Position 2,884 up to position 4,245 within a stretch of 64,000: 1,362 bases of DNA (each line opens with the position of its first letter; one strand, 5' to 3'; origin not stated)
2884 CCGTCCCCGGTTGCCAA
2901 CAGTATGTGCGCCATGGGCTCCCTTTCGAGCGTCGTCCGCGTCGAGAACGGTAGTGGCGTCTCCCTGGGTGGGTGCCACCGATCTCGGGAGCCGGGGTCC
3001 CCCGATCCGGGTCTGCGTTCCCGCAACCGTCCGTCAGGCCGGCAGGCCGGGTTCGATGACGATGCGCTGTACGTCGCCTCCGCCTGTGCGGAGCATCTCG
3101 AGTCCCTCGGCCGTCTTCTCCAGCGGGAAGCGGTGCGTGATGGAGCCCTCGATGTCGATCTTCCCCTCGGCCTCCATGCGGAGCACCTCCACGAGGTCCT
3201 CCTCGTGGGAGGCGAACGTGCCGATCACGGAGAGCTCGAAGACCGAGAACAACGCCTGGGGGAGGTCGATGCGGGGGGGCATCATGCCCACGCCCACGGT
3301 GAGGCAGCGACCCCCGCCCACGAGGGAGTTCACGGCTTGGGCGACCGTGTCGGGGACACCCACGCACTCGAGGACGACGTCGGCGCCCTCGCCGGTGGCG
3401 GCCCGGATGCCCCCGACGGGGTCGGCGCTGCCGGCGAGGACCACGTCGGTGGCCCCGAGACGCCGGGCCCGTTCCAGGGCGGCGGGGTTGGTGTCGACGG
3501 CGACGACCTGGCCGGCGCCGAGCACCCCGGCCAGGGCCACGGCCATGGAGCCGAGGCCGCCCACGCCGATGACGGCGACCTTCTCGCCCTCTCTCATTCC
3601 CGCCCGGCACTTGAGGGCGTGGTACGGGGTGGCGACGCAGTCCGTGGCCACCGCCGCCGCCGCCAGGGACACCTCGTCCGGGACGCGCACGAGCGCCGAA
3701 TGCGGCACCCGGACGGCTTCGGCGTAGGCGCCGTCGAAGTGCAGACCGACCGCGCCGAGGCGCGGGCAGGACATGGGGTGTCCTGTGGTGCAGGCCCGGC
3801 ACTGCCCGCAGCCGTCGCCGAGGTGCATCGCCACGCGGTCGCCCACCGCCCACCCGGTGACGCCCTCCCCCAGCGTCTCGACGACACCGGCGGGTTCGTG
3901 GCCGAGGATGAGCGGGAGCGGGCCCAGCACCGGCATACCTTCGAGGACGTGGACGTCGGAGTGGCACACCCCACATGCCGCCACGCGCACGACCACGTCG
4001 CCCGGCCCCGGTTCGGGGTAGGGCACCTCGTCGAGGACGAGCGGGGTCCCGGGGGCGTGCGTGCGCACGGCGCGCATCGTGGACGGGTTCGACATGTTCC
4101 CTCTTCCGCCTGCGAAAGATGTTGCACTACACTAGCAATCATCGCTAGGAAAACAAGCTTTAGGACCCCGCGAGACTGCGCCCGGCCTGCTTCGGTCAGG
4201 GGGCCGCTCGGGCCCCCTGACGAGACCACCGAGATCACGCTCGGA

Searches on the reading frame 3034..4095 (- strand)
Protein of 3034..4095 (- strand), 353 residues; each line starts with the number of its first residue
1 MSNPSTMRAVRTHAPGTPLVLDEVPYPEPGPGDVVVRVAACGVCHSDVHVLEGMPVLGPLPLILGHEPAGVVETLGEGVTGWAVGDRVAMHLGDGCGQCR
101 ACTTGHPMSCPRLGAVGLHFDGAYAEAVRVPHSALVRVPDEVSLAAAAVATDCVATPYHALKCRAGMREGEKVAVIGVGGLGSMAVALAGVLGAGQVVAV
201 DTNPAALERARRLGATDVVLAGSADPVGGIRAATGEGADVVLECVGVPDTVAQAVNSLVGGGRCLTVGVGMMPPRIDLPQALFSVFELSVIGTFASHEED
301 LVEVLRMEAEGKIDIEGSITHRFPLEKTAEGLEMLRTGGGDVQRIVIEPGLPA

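Call 3: search_protein_families(library=pfam, proteins=[window:3034-4095:-], max_evalue=0.1)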
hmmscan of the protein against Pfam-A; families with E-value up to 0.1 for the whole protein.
window:3034-4095:- (353 aa): 7 families
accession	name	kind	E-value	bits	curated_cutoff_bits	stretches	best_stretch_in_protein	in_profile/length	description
PF08240.17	ADH_N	-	3.6e-30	104.7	23.5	1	30-140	1-104/104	Alcohol dehydrogenase GroES-like domain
PF00107.32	ADH_zinc_N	-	8.2e-27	94.1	31.8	1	180-307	1-126/129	Zinc-binding dehydrogenase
PF13602.12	ADH_zinc_N_2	-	2.1e-11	45.3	27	1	213-338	1-126/134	Zinc-binding dehydrogenase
PF16912.11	Glu_dehyd_C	-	1.4e-05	25.1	34.9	1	169-271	30-133/211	Glucose dehydrogenase C-terminus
PF02254.24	TrkA_N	-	0.00078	20.2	23.8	1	178-250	3-75/116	TrkA-N domain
PF01262.27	AlaDh_PNT_C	-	0.0011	18.9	23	1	170-222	28-80/214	Alanine dehydrogenase/PNT, C-terminal domain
PF13649.12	Methyltransf_25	-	0.013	16.6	27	1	180-214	7-41/97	Methyltransferase domain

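Call 25: find_encoding_contigs(protein=window:3034-4095:-, flank=8000, max_places=6)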
Protein window:3034-4095:- (353 aa): 23 contigs read that carry it; 3 places shown.
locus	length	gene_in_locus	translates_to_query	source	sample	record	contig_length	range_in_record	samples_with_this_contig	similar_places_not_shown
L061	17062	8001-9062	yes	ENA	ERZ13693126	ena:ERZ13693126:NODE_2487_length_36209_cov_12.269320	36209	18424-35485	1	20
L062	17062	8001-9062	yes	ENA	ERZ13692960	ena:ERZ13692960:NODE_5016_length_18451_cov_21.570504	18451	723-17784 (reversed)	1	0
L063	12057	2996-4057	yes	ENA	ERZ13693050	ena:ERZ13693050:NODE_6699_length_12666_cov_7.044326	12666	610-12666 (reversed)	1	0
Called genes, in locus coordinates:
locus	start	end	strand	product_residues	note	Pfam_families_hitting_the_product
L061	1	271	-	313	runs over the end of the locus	PF01933:CofD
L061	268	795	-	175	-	-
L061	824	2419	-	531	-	PF00890:FAD_binding_2 (faint), PF01266:DAO (weak), PF01494:FAD_binding_3 (weak), PF01593:Amino_oxidase, PF01946:Thi4 (weak), PF13450:NAD_binding_8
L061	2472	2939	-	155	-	-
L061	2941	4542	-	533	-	PF00890:FAD_binding_2 (faint), PF01266:DAO (weak), PF01946:Thi4 (weak), PF07992:Pyr_redox_2 (faint), PF12831:FAD_oxidored (faint), PF13450:NAD_binding_8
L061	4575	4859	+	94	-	-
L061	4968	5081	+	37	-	-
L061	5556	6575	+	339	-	PF00145:DNA_methylase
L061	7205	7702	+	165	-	-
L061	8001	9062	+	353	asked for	PF08240:ADH_N, PF00107:ADH_zinc_N, PF13602:ADH_zinc_N_2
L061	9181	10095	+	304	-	PF02012:BNR (faint)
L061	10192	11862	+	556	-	PF02776:TPP_enzyme_N, PF00205:TPP_enzyme_M, PF02775:TPP_enzyme_C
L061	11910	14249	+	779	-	PF22085:NorB_cytochrome_c-like, PF00115:COX1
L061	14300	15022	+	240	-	PF03006:HlyIII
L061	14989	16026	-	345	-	PF02628:COX15-CtaA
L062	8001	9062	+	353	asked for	PF08240:ADH_N, PF00107:ADH_zinc_N, PF13602:ADH_zinc_N_2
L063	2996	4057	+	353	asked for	PF08240:ADH_N, PF00107:ADH_zinc_N, PF13602:ADH_zinc_N_2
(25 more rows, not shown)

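Call 38: find_related_loci(query=window:3034-4095:-, collection=metagenome_contigs, flank=10000)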
Query window:3034-4095:- (353 aa) in metagenome_contigs; peptide patterns used: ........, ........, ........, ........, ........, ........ (x = any residue, [..] = any of these).
397 stretches matched a pattern; 74 encode a relative of the query (tblastn E <= 1e-3); 74 distinct loci.
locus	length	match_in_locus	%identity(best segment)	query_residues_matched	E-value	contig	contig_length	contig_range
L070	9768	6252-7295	79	5-353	4e-174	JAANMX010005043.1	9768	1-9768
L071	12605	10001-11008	40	2-338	1e-72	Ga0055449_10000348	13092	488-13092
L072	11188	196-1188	40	7-338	5e-72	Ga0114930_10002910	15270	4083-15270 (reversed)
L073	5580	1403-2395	39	7-338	3e-71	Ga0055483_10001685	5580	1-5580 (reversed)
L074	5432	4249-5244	39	6-338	3e-70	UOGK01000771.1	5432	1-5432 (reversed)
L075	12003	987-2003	38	7-347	3e-70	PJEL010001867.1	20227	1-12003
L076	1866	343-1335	39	7-338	1e-72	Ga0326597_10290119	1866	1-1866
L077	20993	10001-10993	40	7-338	8e-70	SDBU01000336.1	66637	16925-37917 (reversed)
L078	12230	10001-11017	38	7-347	4e-69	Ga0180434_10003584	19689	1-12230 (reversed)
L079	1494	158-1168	40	1-338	4e-73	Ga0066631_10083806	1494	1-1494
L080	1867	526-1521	37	6-338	1e-71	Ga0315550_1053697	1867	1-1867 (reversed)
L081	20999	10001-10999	39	5-338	2e-67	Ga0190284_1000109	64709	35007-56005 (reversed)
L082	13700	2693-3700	38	2-338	2e-67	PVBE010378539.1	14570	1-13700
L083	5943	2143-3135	39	7-338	3e-67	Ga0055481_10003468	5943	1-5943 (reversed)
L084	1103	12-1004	40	7-338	2e-71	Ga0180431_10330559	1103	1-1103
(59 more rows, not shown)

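Call 42: search_protein_families(library=pfam, proteins=[L070:17-1768:+, L070:1784-2680:+, L070:2758-3441:+, L070:3507-4745:-, L070:7295-9760:-], max_evalue=0.001)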
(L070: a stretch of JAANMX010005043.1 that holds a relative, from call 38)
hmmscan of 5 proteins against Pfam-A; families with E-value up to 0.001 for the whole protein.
L070:17-1768:+ (583 aa): 14 families
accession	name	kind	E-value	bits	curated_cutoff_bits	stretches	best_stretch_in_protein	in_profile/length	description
PF13177.12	DNA_pol3_delta2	-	6.6e-48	163.2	27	1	31-191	2-160/161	DNA polymerase III, delta subunit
PF00004.35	AAA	-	1.4e-14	55.1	21.2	1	52-186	2-126/131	ATPase family associated with various cellular activities (AAA)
PF22608.2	DNAX_ATPase_lid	-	1.6e-10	41.1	27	1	195-242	1-48/49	DNA polymerase III clamp loader subunit, ATPase lid domain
PF12169.13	DNA_pol3_gamma3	-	1.6e-07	31.6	24.4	1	261-378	17-135/143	DNA polymerase III subunits gamma and tau domain III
PF13173.12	AAA_14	-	5.4e-07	30.1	27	1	50-166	4-95/129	AAA domain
PF05496.18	RuvB_N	-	1.3e-05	25.4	27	1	21-75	2-60/159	Holliday junction DNA helicase RuvB P-loop domain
PF13401.12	AAA_22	-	1.4e-05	25.9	27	1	52-157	9-109/130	AAA domain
PF06068.19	TIP49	-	4e-05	23.4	23.8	0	39-73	40-75/347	TIP49 P-loop domain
PF12775.13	AAA_7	-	4.2e-05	23.6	25.8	0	48-80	33-65/181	P-loop containing dynein motor region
PF07728.20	AAA_5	-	0.0001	22.7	22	0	52-158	3-92/139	AAA domain (dynein-related subfamily)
PF04851.21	ResIII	-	0.00011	22.6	22.5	0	108-158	109-152/164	Type III restriction enzyme, res subunit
PF13238.12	AAA_18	-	0.00024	22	29.4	1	53-139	3-78/128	AAA domain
PF03215.21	Rad17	-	0.0007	20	23.8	0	36-141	33-141/186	Rad17 P-loop domain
PF13191.12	AAA_16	-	0.00075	20.5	32.6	0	37-76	11-52/167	AAA ATPase domain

L070:1784-2680:+ (298 aa): 1 family
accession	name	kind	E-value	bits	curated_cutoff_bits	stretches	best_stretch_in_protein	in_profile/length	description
PF00491.26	Arginase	-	1.2e-67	228.7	22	1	29-292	2-276/280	Arginase family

L070:2758-3441:+ (227 aa): 0 families

L070:3507-4745:- (412 aa): 21 families
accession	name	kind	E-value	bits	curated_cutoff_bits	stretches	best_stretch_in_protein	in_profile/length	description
PF00515.34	TPR_1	-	3.7e-48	159.9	27.8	5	334-365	2-33/34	Tetratricopeptide repeat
PF07719.23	TPR_2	-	8.6e-47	153.8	27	5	60-93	1-34/34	Tetratricopeptide repeat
PF13181.12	TPR_8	-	1.7e-38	127.9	25.7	4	334-365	2-33/34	Tetratricopeptide repeat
PF13414.12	TPR_11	-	4.7e-34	116.3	26.8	5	340-381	1-42/42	TPR repeat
PF13431.12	TPR_17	-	8.6e-26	88.5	24.4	2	356-386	2-32/34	Tetratricopeptide repeat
PF13432.12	TPR_16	-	1e-24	87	32.7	2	270-327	2-59/65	Tetratricopeptide repeat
PF14559.12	TPR_19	-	2.8e-19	69.7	25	1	276-327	2-53/68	Tetratricopeptide repeat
PF13174.12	TPR_6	-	2.4e-18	65.9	26.3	0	370-392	3-25/33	Tetratricopeptide repeat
PF13424.12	TPR_12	-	1.2e-17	64.2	30.1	0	271-328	9-74/77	Tetratricopeptide repeat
PF13371.12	TPR_9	-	1.7e-16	60.4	35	0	275-329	5-59/73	Tetratricopeptide repeat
PF13428.12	TPR_14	-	1.7e-16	59.5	23.5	0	268-307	4-43/44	Tetratricopeptide repeat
PF12895.13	ANAPC3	-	8.5e-14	52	27.2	2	39-118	2-80/82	Anaphase-promoting complex, cyclosome, subunit 3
PF23914.1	TPR_CcmH_CycH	-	1.2e-11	45.1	42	1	67-159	57-152/158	Cytochrome c-type biogenesis protein H TPR domain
PF25063.1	ARM_TT21_C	-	4e-09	37.1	35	1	30-156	25-157/209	Tetratricopeptide repeat protein 21 C-terminal ARM domain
PF23300.3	HEAT_Nup120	-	8.4e-07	29.4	29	0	292-325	19-52/170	Nucleoporin Nup120, HEAT repeats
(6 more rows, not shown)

L070:7295-9760:- (821 aa): 4 families
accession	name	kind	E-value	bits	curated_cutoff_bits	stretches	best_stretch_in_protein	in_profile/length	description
PF00580.27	UvrD-helicase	-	9.4e-23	81.7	23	1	36-143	178-270/271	UvrD/REP helicase N-terminal domain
PF13361.12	UvrD_C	-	1.5e-17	64.5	25.6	1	397-541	236-349/350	UvrD-like helicase C-terminal domain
PF12705.13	PDDEXK_1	-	9.1e-11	42.6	22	1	648-786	31-176/247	PD-(D/E)XK nuclease superfamily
PF13538.12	UvrD_C_2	-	2.8e-09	37.1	27.4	0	516-537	30-51/52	UvrD-like helicase C-terminal domain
